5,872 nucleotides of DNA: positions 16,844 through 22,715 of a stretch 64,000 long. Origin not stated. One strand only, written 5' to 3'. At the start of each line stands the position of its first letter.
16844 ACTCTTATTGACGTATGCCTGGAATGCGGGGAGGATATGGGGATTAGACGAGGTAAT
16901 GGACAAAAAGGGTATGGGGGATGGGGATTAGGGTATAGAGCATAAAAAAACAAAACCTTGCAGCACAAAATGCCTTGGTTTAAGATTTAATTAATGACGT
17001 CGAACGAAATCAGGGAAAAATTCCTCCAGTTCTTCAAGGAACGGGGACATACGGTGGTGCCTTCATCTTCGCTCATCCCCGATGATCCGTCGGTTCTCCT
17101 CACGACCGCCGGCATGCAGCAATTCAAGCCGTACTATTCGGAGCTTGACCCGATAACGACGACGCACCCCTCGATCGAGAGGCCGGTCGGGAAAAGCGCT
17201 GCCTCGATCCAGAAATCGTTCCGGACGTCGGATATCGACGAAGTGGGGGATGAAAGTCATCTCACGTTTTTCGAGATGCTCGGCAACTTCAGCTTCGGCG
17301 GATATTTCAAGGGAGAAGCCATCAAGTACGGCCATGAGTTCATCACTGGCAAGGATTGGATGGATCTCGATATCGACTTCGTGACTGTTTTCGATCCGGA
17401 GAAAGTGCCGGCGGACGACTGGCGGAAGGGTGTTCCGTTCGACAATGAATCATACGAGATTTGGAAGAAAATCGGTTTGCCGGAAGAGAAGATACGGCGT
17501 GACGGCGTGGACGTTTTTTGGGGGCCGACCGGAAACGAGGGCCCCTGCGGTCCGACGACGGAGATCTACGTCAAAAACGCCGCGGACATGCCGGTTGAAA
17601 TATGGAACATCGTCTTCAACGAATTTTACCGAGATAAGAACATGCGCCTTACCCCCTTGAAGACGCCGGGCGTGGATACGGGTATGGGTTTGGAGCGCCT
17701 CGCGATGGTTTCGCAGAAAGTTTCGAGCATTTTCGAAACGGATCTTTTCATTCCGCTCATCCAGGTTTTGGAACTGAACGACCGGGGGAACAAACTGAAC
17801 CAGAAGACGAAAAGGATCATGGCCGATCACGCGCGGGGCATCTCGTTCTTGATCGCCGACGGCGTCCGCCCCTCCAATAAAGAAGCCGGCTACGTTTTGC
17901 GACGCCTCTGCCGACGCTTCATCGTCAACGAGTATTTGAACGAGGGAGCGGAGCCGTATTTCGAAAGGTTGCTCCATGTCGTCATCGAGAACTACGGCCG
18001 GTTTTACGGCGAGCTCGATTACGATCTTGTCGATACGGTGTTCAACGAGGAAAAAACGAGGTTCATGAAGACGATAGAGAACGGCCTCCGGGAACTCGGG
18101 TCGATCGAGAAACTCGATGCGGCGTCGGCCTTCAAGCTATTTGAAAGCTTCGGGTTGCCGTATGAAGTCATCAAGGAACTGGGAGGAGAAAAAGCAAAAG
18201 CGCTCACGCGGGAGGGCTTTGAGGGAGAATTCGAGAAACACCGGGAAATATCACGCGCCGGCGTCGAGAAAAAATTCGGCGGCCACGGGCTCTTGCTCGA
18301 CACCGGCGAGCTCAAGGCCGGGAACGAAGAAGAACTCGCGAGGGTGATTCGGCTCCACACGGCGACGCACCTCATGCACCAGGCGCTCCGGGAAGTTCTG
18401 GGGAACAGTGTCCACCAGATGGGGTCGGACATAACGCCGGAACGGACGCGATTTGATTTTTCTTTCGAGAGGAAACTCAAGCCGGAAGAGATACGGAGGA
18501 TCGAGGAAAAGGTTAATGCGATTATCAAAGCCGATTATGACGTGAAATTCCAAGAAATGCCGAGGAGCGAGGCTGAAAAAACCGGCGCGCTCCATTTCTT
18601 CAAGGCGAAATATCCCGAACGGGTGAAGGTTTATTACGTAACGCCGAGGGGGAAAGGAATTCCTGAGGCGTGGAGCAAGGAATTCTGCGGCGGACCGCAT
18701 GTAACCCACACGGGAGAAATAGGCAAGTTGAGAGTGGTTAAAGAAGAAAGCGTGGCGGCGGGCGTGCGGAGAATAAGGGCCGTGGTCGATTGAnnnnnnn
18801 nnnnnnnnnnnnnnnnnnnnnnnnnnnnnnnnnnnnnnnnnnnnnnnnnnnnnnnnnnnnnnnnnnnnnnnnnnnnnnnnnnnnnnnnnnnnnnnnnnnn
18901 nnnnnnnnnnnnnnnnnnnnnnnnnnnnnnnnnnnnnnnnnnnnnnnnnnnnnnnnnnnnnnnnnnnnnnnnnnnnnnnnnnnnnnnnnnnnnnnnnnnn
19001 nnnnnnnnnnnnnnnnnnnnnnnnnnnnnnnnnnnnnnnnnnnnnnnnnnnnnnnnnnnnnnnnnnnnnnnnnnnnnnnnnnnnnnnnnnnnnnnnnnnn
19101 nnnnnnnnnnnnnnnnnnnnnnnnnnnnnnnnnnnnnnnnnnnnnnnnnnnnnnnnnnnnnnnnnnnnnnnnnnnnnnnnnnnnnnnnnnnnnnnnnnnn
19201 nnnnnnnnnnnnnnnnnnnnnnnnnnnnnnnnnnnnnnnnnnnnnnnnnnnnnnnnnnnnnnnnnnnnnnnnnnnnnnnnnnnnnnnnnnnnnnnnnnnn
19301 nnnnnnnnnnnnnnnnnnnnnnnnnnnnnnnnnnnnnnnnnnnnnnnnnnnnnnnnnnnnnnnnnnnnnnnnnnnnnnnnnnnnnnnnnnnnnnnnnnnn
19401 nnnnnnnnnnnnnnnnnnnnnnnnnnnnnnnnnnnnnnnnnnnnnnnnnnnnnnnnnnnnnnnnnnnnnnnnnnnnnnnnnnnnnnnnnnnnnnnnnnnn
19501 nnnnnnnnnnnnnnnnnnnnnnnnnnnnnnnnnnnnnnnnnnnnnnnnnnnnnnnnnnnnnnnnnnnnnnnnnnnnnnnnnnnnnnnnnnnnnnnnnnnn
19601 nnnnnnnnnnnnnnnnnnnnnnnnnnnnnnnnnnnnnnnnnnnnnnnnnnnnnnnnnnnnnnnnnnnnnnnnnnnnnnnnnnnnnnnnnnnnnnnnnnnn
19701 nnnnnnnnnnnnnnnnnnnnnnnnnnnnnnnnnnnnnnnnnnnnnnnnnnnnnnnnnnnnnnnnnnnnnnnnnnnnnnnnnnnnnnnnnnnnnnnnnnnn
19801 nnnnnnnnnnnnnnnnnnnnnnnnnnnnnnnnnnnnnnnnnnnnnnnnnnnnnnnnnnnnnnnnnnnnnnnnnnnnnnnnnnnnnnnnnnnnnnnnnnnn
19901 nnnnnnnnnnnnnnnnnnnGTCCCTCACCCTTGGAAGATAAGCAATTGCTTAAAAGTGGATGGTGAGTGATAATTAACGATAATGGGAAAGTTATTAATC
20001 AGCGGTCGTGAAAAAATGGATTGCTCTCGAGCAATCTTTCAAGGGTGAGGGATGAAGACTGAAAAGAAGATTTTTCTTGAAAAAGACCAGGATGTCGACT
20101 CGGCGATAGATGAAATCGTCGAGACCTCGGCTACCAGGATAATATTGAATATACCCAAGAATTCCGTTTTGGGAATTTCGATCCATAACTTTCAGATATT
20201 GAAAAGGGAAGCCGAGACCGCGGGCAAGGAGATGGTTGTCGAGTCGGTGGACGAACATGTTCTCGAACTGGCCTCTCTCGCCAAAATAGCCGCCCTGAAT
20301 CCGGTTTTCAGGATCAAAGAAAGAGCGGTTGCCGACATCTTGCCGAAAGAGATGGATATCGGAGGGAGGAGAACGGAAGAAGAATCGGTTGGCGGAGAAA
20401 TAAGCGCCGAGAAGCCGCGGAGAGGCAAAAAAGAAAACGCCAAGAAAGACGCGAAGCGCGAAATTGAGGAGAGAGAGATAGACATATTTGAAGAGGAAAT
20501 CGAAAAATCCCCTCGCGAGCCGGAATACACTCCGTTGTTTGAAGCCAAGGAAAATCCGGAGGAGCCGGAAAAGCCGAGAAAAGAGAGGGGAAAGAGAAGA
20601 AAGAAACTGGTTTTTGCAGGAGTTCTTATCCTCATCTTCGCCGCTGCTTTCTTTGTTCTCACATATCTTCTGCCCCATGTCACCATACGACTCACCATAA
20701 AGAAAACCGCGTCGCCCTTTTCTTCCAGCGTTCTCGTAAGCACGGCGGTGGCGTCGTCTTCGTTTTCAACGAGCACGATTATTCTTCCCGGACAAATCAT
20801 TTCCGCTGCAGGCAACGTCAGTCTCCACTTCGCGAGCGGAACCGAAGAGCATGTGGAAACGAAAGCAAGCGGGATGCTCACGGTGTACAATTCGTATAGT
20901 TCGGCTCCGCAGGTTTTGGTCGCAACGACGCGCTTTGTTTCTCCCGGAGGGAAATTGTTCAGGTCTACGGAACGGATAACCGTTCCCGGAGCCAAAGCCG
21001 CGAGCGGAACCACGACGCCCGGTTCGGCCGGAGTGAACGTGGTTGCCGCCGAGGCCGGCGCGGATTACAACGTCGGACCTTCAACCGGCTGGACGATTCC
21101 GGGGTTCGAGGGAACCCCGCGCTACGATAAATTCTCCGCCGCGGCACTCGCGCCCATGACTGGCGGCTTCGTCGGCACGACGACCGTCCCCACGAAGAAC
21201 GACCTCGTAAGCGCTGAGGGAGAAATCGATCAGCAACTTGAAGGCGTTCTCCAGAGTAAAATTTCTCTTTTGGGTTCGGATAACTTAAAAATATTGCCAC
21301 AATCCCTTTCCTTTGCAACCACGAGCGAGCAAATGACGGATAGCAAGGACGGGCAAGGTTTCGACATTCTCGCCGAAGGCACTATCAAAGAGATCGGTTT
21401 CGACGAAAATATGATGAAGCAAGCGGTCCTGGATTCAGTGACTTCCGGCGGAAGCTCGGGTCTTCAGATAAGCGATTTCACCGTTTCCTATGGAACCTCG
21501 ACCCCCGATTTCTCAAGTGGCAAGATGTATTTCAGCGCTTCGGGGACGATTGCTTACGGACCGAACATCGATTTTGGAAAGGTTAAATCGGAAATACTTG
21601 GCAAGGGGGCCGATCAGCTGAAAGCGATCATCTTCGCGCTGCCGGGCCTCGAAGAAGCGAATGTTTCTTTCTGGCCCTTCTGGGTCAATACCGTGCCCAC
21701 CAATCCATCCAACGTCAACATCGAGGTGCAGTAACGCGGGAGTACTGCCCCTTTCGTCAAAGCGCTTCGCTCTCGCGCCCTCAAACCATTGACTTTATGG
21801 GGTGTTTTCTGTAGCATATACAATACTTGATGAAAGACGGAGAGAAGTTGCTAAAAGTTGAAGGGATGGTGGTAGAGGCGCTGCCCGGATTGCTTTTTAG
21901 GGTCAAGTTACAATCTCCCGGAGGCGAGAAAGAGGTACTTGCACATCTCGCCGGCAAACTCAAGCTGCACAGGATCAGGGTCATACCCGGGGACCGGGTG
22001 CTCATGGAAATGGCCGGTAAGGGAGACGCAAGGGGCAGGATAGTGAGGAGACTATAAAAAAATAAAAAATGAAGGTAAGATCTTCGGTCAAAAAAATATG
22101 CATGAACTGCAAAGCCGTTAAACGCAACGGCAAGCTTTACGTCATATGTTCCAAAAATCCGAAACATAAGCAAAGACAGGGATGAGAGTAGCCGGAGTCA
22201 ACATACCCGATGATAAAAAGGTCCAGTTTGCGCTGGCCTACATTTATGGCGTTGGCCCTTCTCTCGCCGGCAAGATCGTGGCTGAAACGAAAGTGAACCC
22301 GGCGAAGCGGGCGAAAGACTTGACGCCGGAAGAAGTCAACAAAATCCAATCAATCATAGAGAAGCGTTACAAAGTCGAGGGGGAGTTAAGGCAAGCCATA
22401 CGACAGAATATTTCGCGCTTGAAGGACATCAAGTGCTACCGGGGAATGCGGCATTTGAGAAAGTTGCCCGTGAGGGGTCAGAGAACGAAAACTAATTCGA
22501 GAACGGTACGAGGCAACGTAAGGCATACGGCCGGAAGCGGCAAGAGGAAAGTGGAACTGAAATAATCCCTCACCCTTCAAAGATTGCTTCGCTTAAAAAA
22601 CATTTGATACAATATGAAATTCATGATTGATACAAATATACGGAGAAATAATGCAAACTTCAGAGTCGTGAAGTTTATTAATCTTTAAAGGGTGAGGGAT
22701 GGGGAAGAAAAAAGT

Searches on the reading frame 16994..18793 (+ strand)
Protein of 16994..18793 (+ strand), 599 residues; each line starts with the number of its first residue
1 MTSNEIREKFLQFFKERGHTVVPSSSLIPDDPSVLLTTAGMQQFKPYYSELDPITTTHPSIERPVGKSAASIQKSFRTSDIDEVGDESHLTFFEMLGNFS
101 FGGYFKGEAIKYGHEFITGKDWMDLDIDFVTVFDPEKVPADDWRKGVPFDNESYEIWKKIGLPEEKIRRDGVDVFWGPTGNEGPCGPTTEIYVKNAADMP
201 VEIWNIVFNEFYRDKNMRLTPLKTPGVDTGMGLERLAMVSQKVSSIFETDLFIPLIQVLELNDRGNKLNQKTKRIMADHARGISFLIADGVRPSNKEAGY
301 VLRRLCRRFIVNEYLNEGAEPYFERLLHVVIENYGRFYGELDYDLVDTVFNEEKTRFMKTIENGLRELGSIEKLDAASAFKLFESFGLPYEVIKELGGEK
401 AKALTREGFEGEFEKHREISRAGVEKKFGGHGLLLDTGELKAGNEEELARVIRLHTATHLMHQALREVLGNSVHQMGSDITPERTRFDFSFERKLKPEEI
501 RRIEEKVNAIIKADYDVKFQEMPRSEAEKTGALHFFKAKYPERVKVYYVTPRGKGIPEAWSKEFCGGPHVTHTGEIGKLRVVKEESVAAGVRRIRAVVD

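Call 16: search_protein_families(library=pfam, proteins=[window:16994-18793:+])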
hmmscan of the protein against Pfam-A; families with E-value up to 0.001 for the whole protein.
window:16994-18793:+ (599 aa): 2 families
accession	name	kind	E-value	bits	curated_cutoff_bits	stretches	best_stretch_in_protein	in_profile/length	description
PF01411.24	tRNA-synt_2c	-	8e-102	342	30.3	1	5-427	1-435/552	tRNA synthetases class II (A)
PF07973.19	tRNA_SAD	-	2e-13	50.5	24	1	558-594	8-43/44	Threonyl and Alanyl tRNA synthetase second additional domain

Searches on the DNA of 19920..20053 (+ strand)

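Call 43: build_rna_model(alignment_id=A2, structure=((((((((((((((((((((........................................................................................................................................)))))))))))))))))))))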
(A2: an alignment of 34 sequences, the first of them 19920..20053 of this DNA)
Model R1 built from alignment A2 (34 sequences, 176 columns); structure: as given.
model positions 134; base pairs 20; branch points 0; effective number of sequences 7.75; information 0.59 bits per position. Calibrated on 0.2 Mb of random sequence (short: E-values are rough).
structure used (alignment columns):
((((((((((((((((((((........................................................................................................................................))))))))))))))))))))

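Call 45: search_with_rna_model(model_id=R1, sources=[window, L003, L007, L009, L012, L013, L015, L019, L022, L026, L027, L030, L031, L032, L036, L037, L038, L041, L042, L044, L046, L047, L049, L052, L054, L055, L056, L058, L059, L061, L064, L066, L068, L069, L071, L073, L075, L080, L085, L086, L088, L089, L091, L092, L097, L099, L100, L102, L103, L112, L116, L117], max_evalue=1)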
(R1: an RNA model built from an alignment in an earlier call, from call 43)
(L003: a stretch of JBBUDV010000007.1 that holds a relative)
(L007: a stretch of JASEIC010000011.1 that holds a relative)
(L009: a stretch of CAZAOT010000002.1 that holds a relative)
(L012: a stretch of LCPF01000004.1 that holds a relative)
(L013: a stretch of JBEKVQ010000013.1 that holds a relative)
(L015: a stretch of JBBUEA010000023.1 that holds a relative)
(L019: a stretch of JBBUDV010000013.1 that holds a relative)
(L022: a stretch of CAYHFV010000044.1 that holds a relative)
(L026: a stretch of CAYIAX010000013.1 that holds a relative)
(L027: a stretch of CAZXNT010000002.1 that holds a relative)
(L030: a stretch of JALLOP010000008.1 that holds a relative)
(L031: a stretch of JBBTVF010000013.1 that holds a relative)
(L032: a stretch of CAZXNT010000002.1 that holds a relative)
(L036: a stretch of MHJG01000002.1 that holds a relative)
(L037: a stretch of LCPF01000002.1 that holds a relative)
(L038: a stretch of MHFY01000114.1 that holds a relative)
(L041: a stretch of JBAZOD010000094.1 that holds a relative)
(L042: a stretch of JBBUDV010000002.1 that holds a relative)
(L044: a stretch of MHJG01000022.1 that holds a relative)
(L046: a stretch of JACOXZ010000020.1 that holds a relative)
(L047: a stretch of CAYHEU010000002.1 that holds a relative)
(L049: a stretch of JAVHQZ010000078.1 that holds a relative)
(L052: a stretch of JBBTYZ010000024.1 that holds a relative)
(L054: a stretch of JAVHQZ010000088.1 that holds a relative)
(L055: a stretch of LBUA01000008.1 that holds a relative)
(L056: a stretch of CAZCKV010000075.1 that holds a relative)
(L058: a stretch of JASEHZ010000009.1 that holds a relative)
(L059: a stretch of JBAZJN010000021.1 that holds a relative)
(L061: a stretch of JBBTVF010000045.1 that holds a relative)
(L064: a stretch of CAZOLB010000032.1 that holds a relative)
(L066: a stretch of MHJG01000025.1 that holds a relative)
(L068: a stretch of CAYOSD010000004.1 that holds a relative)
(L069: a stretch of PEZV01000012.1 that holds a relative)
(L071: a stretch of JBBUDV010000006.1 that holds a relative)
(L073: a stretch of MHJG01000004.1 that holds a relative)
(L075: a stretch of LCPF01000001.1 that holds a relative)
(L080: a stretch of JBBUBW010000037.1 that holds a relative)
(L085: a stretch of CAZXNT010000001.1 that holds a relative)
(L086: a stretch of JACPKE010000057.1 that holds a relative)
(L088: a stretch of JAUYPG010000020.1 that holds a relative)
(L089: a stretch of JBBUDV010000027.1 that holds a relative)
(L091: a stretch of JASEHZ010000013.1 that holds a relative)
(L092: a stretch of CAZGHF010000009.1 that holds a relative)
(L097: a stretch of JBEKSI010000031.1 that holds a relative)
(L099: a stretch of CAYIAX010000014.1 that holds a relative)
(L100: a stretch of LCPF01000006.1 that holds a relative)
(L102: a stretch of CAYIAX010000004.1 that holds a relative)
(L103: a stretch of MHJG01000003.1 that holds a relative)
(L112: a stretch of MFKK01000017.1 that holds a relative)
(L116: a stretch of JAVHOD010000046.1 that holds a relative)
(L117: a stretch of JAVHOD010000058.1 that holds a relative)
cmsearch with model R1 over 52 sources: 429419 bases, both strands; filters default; matches with E-value up to 1: 132.
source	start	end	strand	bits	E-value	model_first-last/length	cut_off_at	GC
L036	7391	7524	-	96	2.2e-16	1-134/134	no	0.35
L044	2189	2321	+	93.9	6e-16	1-134/134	no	0.38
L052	7297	7427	-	92.8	1e-15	1-134/134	no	0.4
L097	5015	5150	-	91.6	1.8e-15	1-134/134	no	0.34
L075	2241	2378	+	90.7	2.7e-15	1-134/134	no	0.36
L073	1320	1449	-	89.3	5.4e-15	1-134/134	no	0.37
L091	2977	3108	+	89.2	5.6e-15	1-134/134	no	0.33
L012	7637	7774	+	88.4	8.2e-15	1-134/134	no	0.34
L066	2247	2376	-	88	1e-14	1-134/134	no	0.34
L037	6221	6357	+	87.7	1.1e-14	1-134/134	no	0.4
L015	3563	3694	-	87.3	1.4e-14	1-134/134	no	0.33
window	22565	22700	+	86.9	1.7e-14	1-134/134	no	0.32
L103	4293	4422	-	86.5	2e-14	1-134/134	no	0.38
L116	5823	5958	-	85.9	2.8e-14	1-134/134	no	0.33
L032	6089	6231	+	84.5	5.2e-14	1-134/134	no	0.21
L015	3563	3694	+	82.9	1.1e-13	1-134/134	no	0.33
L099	3545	3673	+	82.4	1.4e-13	1-134/134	no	0.38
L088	2165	2286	-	81.5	2.2e-13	1-134/134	no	0.4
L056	2459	2598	-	81.2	2.5e-13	1-134/134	no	0.34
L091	2977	3108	-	81.2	2.6e-13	1-134/134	no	0.33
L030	6622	6764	-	80.8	3.2e-13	1-134/134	no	0.27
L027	1002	1146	+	79.7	5.2e-13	1-134/134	no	0.23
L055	4856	4991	-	79.7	5.3e-13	1-134/134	no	0.33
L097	5015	5150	+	79.7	5.3e-13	1-134/134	no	0.34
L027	6895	7037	+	79.4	6e-13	1-134/134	no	0.24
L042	7248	7386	+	78.7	8.4e-13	1-134/134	no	0.29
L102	1509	1635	-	78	1.2e-12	1-134/134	no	0.39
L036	7391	7524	+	77.8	1.3e-12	1-134/134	no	0.35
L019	6640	6780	-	76.6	2.3e-12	1-134/134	no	0.35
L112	1212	1336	-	76.2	2.8e-12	1-134/134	no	0.41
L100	2462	2599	-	75.8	3.5e-12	1-134/134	no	0.38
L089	3619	3757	+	75.4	4.1e-12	1-134/134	no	0.28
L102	3651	3777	-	74.9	5.3e-12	1-134/134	no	0.43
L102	5438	5564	-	74.9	5.3e-12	1-134/134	no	0.43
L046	2089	2219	+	74.8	5.4e-12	1-134/134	no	0.43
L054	2243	2376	-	74.7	5.7e-12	1-134/134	no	0.37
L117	6035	6179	+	74.2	7.3e-12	1-134/134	no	0.31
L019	6640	6780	+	74.2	7.4e-12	1-134/134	no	0.35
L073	1320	1449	+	74.1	7.7e-12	1-134/134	no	0.37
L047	2405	2543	+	74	7.8e-12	1-134/134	no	0.42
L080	5640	5773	+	73.4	1e-11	1-134/134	no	0.34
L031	440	581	+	73.2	1.2e-11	1-134/134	no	0.23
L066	2247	2376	+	73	1.3e-11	1-134/134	no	0.34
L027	6895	7037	-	72.5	1.7e-11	1-134/134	no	0.24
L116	5823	5958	+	72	2.1e-11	1-134/134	no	0.33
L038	1004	1131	-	71.9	2.1e-11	1-134/134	no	0.4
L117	6035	6179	-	71.9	2.2e-11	1-134/134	no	0.31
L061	854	1003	-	71.7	2.3e-11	1-134/134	no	0.22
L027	1969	2137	+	71.6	2.5e-11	1-134/134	no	0.27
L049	5071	5209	-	71.6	2.5e-11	1-134/134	no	0.39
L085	3318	3460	-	71.2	3.1e-11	1-134/134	no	0.22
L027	1002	1146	-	71.1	3.1e-11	1-134/134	no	0.23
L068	6196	6349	+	71.1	3.1e-11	1-134/134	no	0.22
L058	7205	7336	-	71.1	3.2e-11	1-134/134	no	0.3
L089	3619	3757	-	70.8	3.8e-11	1-134/134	no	0.28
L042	7248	7386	-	70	5.4e-11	1-134/134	no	0.29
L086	1195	1318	+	69.9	5.8e-11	1-134/134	no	0.27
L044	2189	2321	-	69.6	6.5e-11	1-134/134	no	0.38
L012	7637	7774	-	69.4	7.1e-11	1-134/134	no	0.34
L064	54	187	-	69.4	7.2e-11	1-134/134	no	0.37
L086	1195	1318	-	69.2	8e-11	1-134/134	no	0.27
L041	748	898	+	69.1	8.4e-11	1-134/134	no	0.36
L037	6221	6357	-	68.7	9.8e-11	1-134/134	no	0.4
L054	2243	2376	+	68.5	1.1e-10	1-134/134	no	0.37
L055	4856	4991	+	68.4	1.2e-10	1-134/134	no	0.33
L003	5521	5649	+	68.1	1.3e-10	1-134/134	no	0.32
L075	2241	2378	-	67.8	1.5e-10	1-134/134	no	0.36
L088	2165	2286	+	67.7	1.6e-10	1-134/134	no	0.4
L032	6089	6231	-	66.9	2.4e-10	1-134/134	no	0.21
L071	6839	6976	+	66.6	2.7e-10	1-134/134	no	0.31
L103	4293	4422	+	66.2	3.3e-10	1-134/134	no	0.38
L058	7205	7336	+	66.2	3.4e-10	1-134/134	no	0.3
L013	6182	6307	-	65.9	3.8e-10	1-134/134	no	0.41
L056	2459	2598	+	65.5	4.7e-10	1-134/134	no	0.34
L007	449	581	+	65.2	5.5e-10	1-134/134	no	0.35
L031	440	581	-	65.1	5.5e-10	1-134/134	no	0.23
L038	1004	1131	+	65.1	5.6e-10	1-134/134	no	0.4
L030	6622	6764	+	64.7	6.8e-10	1-134/134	no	0.27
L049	5071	5209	+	64.6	7e-10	1-134/134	no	0.39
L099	3545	3673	-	64.6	7.2e-10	1-134/134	no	0.38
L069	4206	4335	-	64.5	7.4e-10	1-134/134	no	0.42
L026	3311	3434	-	64.3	8.2e-10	1-134/134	no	0.38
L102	1509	1635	+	63.7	1.1e-09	1-134/134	no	0.39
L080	5640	5773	-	63.6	1.1e-09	1-134/134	no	0.34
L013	6182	6307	+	63.5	1.2e-09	1-134/134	no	0.41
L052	7297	7427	+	63.4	1.3e-09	1-134/134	no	0.4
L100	2462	2599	+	63.3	1.4e-09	1-134/134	no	0.38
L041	748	898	-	63.2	1.4e-09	1-134/134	no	0.36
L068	515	659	+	62.9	1.6e-09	1-134/134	no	0.2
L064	54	187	+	62.6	1.9e-09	1-134/134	no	0.37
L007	449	581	-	62.5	1.9e-09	1-134/134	no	0.35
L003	5521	5649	-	62.3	2.1e-09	1-134/134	no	0.32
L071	6839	6976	-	62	2.4e-09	1-134/134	no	0.31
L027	1969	2137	-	61.5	3.1e-09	1-134/134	no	0.27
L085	3318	3460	+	60.4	5.2e-09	1-134/134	no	0.22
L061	854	1003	+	60.3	5.6e-09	1-134/134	no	0.22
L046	2089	2219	-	59.6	7.8e-09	1-134/134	no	0.43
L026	3311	3434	+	59.5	8.2e-09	1-134/134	no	0.38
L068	515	659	-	58.4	1.3e-08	1-134/134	no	0.2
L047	2405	2543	-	58.3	1.4e-08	1-134/134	no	0.42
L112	1212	1336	+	58.2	1.5e-08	1-134/134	no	0.41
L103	7546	7636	-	57.9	1.8e-08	1-134/134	no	0.44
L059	3376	3503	-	57.7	2e-08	1-134/134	no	0.47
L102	3651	3777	+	57.6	2e-08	1-134/134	no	0.43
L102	5438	5564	+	57.6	2e-08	1-134/134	no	0.43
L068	6196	6349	-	57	2.7e-08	1-134/134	no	0.22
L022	4060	4198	+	56.3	3.7e-08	1-134/134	no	0.47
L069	4206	4335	+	55.4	5.7e-08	1-134/134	no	0.42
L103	7546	7636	+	55.2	6.4e-08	1-134/134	no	0.44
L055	6743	6868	-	55.1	6.7e-08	1-134/134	no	0.39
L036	4676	4744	+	52.2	2.7e-07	1-134/134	no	0.52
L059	3376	3503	+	52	2.9e-07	1-134/134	no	0.47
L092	4927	5064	+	45.2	7.6e-06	1-134/134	no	0.43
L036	4676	4744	-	44.9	8.8e-06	1-134/134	no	0.52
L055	6743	6868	+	43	2.2e-05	1-134/134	no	0.39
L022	4060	4198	-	42.4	2.9e-05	1-134/134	no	0.47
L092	4927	5064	-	39.8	9.9e-05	1-134/134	no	0.43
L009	3370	3516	+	32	0.0042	1-134/134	no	0.45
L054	2136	2240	-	31.6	0.0049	1-134/134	no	0.27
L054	2136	2240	+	31.2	0.0061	1-134/134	no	0.27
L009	3370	3516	-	28.1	0.026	1-134/134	no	0.45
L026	6984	7109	+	24.4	0.15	1-134/134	no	0.37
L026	6984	7109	-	24.3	0.16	1-134/134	no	0.37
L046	1139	1245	+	23.5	0.24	1-134/134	no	0.38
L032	1596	1696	+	22.6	0.37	1-134/134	no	0.35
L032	1596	1696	-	21.5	0.64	1-134/134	no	0.35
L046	4024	4144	+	20.6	0.97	1-134/134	no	0.4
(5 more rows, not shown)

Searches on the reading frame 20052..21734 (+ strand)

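Call 16: search_protein_families(library=pfam, proteins=[window:20052-21734:+])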
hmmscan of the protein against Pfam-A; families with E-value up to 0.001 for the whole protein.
window:20052-21734:+ (560 aa): 1 family
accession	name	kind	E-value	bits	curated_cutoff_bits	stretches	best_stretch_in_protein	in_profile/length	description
PF21110.3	GlxA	-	2.2e-07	32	27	1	271-359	1-97/105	GlxA beta barrel domain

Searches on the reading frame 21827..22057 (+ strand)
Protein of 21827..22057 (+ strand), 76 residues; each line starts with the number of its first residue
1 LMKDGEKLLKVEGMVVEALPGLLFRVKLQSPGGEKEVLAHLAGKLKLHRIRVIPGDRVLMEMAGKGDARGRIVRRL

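Call 16: search_protein_families(library=pfam, proteins=[window:21827-22057:+])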
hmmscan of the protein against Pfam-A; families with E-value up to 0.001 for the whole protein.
window:21827-22057:+ (76 aa): 1 family
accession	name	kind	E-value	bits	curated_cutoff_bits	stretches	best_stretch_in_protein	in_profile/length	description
PF01176.25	eIF-1a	-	3.2e-16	59.1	30.2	1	10-75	2-64/64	Translation initiation factor 1A / IF-1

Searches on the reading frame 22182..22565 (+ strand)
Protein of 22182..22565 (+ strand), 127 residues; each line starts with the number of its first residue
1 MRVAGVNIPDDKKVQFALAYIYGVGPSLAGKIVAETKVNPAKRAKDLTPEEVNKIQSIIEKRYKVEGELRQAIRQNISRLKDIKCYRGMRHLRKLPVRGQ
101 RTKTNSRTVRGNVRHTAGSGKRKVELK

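Call 16: search_protein_families(library=pfam, proteins=[window:22182-22565:+])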
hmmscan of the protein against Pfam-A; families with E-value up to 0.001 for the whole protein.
window:22182-22565:+ (127 aa): 1 family
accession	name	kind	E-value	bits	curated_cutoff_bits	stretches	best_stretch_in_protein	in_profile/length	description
PF00416.27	Ribosomal_S13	-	5e-32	111.4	31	1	2-108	1-128/128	Ribosomal protein S13/S18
